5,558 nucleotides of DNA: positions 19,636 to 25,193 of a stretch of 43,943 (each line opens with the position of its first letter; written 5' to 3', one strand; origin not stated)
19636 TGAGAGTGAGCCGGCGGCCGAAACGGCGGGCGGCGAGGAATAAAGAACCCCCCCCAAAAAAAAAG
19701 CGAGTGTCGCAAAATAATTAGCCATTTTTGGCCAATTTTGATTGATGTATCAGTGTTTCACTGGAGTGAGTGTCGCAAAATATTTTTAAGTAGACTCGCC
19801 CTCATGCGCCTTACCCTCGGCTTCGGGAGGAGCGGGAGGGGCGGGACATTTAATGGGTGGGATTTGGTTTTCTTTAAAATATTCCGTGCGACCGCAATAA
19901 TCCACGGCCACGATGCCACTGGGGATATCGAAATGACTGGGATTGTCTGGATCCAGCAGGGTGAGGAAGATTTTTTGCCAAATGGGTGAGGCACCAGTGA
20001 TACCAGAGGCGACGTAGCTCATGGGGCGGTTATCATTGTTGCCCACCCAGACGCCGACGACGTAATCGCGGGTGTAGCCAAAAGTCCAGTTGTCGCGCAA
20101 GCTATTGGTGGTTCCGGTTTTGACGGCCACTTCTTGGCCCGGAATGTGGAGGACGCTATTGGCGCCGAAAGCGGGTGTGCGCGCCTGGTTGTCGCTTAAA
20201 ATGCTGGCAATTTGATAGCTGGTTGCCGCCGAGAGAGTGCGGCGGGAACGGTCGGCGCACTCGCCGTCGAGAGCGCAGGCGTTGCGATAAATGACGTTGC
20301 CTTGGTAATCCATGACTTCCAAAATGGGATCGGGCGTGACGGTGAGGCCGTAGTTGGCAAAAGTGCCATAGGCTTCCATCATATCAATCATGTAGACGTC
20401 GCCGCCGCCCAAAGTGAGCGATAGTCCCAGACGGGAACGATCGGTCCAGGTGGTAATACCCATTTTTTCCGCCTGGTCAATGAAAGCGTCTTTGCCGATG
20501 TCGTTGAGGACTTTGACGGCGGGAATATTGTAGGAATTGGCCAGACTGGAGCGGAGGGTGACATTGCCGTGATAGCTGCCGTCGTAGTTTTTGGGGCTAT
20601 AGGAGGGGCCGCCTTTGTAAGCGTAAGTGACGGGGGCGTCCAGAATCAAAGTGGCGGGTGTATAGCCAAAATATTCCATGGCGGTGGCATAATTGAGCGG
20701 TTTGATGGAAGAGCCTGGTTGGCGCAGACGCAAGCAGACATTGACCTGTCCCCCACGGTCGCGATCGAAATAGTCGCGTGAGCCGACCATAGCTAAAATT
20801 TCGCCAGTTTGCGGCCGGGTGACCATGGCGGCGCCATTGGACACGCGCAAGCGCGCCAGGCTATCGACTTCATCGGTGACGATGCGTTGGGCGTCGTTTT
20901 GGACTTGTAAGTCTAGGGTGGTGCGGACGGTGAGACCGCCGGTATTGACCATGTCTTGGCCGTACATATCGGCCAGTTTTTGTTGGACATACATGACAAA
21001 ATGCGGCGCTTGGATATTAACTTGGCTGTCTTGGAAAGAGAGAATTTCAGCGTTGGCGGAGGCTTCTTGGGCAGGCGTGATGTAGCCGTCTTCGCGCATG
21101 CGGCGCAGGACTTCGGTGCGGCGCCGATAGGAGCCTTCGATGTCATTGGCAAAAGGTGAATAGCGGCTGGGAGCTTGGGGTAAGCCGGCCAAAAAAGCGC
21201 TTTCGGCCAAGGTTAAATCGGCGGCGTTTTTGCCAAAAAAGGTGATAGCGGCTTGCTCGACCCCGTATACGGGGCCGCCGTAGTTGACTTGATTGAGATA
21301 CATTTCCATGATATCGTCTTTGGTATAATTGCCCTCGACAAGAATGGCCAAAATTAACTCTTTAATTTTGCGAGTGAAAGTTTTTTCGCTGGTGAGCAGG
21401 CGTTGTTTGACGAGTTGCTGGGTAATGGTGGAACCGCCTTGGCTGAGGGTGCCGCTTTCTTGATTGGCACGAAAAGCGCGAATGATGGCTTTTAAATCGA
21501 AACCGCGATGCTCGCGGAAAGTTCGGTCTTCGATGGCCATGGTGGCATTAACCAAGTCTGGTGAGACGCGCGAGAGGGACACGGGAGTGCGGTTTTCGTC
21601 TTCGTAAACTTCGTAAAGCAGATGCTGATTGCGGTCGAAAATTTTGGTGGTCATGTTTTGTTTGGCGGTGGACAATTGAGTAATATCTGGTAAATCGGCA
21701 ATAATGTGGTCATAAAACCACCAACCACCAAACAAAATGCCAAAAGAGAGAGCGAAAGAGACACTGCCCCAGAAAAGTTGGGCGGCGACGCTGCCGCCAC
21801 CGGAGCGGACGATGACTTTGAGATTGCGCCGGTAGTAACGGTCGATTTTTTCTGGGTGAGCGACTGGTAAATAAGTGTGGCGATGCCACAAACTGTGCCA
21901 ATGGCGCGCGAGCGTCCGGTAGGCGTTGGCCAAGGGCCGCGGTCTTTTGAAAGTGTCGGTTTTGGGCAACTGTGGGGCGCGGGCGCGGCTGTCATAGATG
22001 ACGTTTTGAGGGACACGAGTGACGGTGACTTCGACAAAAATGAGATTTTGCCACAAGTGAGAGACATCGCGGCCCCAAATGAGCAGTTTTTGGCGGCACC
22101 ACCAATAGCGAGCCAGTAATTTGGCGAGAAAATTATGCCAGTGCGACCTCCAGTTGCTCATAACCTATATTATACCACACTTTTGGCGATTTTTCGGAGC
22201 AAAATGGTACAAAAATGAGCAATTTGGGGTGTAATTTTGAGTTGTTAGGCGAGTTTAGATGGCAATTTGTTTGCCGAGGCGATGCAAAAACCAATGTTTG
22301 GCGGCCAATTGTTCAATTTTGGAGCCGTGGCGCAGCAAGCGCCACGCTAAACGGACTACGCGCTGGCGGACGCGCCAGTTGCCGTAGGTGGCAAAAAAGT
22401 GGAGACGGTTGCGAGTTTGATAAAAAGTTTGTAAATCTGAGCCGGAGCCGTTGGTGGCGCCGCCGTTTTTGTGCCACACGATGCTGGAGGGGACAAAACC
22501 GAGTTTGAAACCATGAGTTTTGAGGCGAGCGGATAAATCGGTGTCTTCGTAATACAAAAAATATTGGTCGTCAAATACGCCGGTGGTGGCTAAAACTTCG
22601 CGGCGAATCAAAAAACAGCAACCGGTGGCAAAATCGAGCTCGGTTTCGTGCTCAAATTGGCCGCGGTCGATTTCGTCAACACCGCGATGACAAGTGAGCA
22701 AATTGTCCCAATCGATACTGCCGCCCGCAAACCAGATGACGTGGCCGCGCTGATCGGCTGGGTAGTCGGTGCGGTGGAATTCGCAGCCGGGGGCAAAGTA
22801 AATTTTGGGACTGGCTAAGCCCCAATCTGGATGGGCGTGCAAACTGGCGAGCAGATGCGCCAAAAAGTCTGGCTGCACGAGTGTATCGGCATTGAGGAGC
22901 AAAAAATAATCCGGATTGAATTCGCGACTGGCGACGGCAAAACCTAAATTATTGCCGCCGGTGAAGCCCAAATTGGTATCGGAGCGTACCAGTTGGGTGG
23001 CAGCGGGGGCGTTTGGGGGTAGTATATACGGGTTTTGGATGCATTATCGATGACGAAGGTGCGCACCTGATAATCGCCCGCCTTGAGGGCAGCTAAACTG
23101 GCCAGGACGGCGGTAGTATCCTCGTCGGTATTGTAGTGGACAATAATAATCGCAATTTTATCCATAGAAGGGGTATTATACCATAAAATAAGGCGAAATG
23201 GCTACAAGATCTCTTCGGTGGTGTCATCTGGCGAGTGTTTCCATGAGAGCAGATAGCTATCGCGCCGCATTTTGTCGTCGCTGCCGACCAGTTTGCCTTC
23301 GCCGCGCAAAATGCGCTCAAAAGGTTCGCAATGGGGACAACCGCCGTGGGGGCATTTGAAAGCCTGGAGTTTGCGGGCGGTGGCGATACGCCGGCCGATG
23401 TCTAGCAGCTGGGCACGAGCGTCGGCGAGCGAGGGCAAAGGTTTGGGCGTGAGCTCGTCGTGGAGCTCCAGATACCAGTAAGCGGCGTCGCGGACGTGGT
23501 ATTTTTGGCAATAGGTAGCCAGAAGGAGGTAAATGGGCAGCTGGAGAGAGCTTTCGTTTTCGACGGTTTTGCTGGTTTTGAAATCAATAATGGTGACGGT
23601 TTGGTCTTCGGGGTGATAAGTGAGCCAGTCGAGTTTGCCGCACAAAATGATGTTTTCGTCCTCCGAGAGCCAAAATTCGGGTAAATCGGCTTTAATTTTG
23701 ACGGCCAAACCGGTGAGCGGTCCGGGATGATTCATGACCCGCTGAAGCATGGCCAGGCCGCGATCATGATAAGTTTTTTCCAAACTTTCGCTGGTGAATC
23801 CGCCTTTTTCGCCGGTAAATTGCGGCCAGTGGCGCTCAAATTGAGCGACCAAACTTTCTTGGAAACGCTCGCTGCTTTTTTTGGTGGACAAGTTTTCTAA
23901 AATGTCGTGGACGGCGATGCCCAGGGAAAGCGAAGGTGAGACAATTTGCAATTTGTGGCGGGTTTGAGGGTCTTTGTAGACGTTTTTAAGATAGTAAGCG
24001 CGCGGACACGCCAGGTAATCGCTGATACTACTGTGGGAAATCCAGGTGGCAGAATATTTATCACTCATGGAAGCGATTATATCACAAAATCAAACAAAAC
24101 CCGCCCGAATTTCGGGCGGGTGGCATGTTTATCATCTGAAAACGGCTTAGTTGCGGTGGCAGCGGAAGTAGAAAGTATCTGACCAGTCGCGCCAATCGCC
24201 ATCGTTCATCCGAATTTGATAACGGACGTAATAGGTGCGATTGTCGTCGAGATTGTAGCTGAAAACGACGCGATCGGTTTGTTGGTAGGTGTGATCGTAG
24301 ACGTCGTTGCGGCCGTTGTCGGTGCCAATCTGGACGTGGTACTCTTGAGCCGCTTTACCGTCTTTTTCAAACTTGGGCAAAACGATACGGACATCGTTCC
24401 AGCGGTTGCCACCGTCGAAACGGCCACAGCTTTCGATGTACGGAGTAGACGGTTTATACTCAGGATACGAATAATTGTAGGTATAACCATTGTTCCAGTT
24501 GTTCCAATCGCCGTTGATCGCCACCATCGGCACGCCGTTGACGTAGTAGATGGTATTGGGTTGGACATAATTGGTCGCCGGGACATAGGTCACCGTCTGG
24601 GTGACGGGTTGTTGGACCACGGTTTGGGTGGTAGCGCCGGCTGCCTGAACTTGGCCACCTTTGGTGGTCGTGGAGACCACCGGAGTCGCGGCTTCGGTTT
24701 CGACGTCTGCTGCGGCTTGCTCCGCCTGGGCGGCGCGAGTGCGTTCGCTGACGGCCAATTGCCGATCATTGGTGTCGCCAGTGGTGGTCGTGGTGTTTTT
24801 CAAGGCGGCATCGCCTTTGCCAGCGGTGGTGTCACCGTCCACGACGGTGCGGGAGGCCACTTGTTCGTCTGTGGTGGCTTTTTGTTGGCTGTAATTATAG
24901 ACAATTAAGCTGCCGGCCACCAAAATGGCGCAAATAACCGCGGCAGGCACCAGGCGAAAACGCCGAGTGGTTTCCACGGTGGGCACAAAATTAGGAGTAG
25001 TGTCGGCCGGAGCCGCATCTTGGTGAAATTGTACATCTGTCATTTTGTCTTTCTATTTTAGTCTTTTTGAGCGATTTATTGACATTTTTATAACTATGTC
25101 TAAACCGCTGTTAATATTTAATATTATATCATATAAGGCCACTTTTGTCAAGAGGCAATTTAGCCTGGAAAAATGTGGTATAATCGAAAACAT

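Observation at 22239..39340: Strand-specific, over-represented 14-mer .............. that ignores reading frame and gene strand, spaced about 2.5-2.7 kb apart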

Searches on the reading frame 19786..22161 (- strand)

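Call 7: search_protein_families(library=ncbifam, proteins=[window:19786-22161:-])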
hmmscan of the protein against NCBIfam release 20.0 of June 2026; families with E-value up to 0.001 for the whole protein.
window:19786-22161:- (791 aa): 17 families
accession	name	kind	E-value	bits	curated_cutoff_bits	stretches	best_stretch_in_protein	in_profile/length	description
TIGR02074.1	PBP_1a_fam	subfamily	3.2e-157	524.6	508.75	1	190-732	1-529/535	PBP1A family penicillin-binding protein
TIGR02073.1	PBP_1c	equivalog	3.7e-133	445.7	494.2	1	166-737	6-545/728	penicillin-binding protein 1C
NF051885.1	tranpepglycosPbpC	equivalog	6.4e-129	431.4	900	1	149-735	31-593/632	multimodular transpeptidase-transglycosylase PbpC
TIGR02071.1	PBP_1b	equivalog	1.2e-102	344.4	717.75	1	161-734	115-681/729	penicillin-binding protein 1B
NF008643.0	PRK11636.1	equivalog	1.7e-87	294.5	1263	3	148-432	24-307/850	peptidoglycan glycosyltransferase/peptidoglycan DD-transpeptidase MrcA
NF038276.1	strep_PBP2A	exception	7.2e-80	269.1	1100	1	139-745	49-646/716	penicillin-binding protein PBP2A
NF007061.0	PRK09506.1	equivalog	3.1e-75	253.5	1120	1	187-757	207-768/825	bifunctional glycosyl transferase/transpeptidase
NF008414.0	PRK11240.1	equivalog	4.1e-73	246.7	1121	1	191-747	64-576/774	peptidoglycan glycosyltransferase PbpC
NF038272.1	strep_PBP1A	exception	3.8e-71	240.3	1075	1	141-752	22-647/658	penicillin-binding protein PBP1A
NF011423.0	PRK14850.1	equivalog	1.1e-70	238.9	1275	1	187-753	153-708/764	penicillin-binding protein 1b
NF038274.1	strep_PBP1B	exception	7e-64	216.4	1225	2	173-341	64-237/745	penicillin-binding protein PBP1B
TIGR02070.1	mono_pep_trsgly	equivalog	1.2e-41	142.7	182.65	1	190-356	54-219/224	monofunctional biosynthetic peptidoglycan transglycosylase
NF010008.0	PRK13481.1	equivalog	4.2e-35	121.3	270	1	194-369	83-263/269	glycosyltransferase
TIGR03423.1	pbp2_mrdA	equivalog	5.6e-12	45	455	2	407-461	224-268/593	penicillin-binding protein 2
TIGR02214.1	spoVD_pbp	equivalog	8.8e-07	27.6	688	0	588-703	407-511/636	stage V sporulation protein D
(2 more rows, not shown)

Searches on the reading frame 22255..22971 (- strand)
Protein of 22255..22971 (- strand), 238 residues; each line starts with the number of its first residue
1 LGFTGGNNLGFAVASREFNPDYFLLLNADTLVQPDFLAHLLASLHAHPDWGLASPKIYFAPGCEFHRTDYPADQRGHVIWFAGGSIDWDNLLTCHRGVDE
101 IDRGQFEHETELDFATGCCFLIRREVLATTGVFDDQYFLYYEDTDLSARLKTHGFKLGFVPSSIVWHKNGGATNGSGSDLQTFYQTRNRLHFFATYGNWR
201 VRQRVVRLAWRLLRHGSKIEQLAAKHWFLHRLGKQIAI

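Call 7: search_protein_families(library=ncbifam, proteins=[window:22255-22971:-])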
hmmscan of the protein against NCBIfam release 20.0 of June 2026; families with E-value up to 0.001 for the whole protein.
window:22255-22971:- (238 aa): 5 families
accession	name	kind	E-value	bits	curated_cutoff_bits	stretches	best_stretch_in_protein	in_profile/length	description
TIGR01556.1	rhamnosyltran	subfamily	7.5e-08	31.9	200.55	1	101-170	136-203/281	rhamnosyltransferase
NF041875.1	EPS_EpsD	equivalog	1.8e-06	27.6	370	1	96-169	138-208/325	exopolysaccharide biosynthesis glycosyltransferase EpsD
TIGR03965.1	mycofact_glyco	equivalog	2.2e-06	26.8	280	1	114-168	228-281/467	mycofactocin biosynthesis glycosyltransferase MftF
NF045692.1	OglycostaseCruG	equivalog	2.8e-05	23.2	600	1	107-162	195-250/386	2'-O-glycosyltransferase CruG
TIGR04283.1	glyco_like_mftF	equivalog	0.00025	20.7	182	0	119-165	140-183/221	TIGR04283 family arsenosugar biosynthesis glycosyltransferase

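Call 56: search_protein_families(library=padloc, proteins=[window:22255-22971:-], max_evalue=0.01)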
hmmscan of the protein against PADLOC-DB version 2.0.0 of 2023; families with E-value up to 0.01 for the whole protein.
window:22255-22971:- (238 aa): 0 families

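Call 78: search_protein_families(library=pfam, proteins=[window:22255-22971:-], max_evalue=1)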
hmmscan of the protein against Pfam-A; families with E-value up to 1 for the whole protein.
window:22255-22971:- (238 aa): 6 families
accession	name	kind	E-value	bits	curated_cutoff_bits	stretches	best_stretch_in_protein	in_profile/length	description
PF13641.12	Glyco_tranf_2_3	-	1.8e-13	51.5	27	1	15-176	82-213/230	Glycosyltransferase like family 2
PF13632.12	Glyco_trans_2_3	-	5.1e-11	43.2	27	1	22-216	1-167/198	Glycosyl transferase family group 2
PF13506.12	Glyco_transf_21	-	5.7e-05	23.1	21.7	1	111-168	98-155/174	Glycosyl transferase family 21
PF00535.33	Glycos_transf_2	-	7.6e-05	23.1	23.3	1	2-128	65-165/168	Glycosyl transferase family 2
PF10111.15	Glyco_tranf_2_2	-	0.013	15.4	27.3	1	117-168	165-217/276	Glycosyltransferase like family 2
PF02709.20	Glyco_transf_7C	-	0.032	14.3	23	1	115-162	19-67/78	N-terminal domain of galactosyltransferase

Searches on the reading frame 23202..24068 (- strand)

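Call 7: search_protein_families(library=ncbifam, proteins=[window:23202-24068:-])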
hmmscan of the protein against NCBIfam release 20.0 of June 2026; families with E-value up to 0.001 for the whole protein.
window:23202-24068:- (288 aa): 1 family
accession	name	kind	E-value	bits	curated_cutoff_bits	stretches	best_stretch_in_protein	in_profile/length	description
TIGR00372.1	cas4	equivalog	3.7e-07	30.2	65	0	11-65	2-50/180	CRISPR-associated protein Cas4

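Call 21: search_protein_families(library=pfam, proteins=[window:23202-24068:-])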
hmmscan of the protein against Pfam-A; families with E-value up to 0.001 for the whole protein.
window:23202-24068:- (288 aa): 1 family
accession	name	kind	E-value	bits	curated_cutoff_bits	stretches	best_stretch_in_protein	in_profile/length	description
PF12705.13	PDDEXK_1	-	8.7e-21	75.4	22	1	10-248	2-241/247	PD-(D/E)XK nuclease superfamily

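Call 56: search_protein_families(library=padloc, proteins=[window:23202-24068:-], max_evalue=0.01)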
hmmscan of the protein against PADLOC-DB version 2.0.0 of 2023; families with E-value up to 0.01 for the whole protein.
window:23202-24068:- (288 aa): 11 families
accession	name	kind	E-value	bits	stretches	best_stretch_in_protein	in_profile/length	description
PDLC00943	Cas4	-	9.7e-08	30.2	2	11-65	2-50/180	CRISPR-associated protein Cas4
PDLC01250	Cas4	-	5.3e-07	28.1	1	138-201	58-117/168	"CAS-I,CAS-II,CAS-III,CAS-IV,CAS-V,CAS-VI; acquisition_associated"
PDLC02410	Aga_Cas4-like_Nuc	-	6.7e-07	27.4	1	138-190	130-178/255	Class II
PDLC01447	Cas4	-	7.1e-07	27.8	1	9-193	4-98/161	"CAS-I,CAS-II,CAS-III,CAS-IV,CAS-V,CAS-VI; acquisition_associated"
PDLC01611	Cas4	-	0.00073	17.9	0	140-183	53-89/158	"CAS-I,CAS-II,CAS-III,CAS-IV,CAS-V,CAS-VI; acquisition_associated"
PDLC00058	DruK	-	0.0012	15.6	0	13-80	15-76/388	PD-(D/E)XK nuclease superfamily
PDLC02083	Cas4_II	-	0.0013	17.2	0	142-193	73-123/186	-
PDLC00944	Cas4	-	0.0017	16.6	0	134-202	60-126/177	Cas4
PDLC00060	DruK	-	0.0059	14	0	10-182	2-184/347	PD-(D/E)XK nuclease superfamily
PDLC02405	Aga_Cas4-like_Nuc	-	0.0073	13.7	0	151-202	149-198/270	Class II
PDLC05052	PDC-S61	-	0.0095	13.6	0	141-188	165-207/253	-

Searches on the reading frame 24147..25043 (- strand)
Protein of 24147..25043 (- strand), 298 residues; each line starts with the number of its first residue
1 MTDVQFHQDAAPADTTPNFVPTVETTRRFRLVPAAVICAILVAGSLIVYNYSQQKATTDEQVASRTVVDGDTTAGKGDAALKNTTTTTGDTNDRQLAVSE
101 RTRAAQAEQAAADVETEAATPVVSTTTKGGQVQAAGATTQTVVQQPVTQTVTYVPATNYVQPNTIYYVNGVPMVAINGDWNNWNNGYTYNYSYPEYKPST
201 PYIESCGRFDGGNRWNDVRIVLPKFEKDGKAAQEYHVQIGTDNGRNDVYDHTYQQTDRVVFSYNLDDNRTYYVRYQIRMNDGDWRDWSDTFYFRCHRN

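Call 7: search_protein_families(library=ncbifam, proteins=[window:24147-25043:-])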
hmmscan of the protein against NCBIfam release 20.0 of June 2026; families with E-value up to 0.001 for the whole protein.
window:24147-25043:- (298 aa): 0 families

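Call 21: search_protein_families(library=pfam, proteins=[window:24147-25043:-])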
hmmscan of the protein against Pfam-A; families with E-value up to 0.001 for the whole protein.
window:24147-25043:- (298 aa): 0 families

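Call 56: search_protein_families(library=padloc, proteins=[window:24147-25043:-], max_evalue=0.01)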
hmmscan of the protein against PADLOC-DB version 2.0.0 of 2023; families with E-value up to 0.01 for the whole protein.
window:24147-25043:- (298 aa): 0 families

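Call 57: search_solved_structures(query=window:24147-25043:-, max_evalue=1)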
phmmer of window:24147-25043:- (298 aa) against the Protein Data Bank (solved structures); distinct sequences matched with E-value up to 1: 0.

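Call 78: search_protein_families(library=pfam, proteins=[window:24147-25043:-], max_evalue=1)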
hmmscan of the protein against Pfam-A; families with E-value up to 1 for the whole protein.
window:24147-25043:- (298 aa): 2 families
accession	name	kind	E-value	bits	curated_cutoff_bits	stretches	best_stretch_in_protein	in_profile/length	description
PF25788.1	Ig_Rha78A_N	-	0.0012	19.5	27.4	1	227-294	30-100/105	Rha78A-like, N-terminal immunoglobulin domain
PF03929.21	PepSY_TM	-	0.72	10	28.8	0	32-153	10-109/295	PepSY-associated TM region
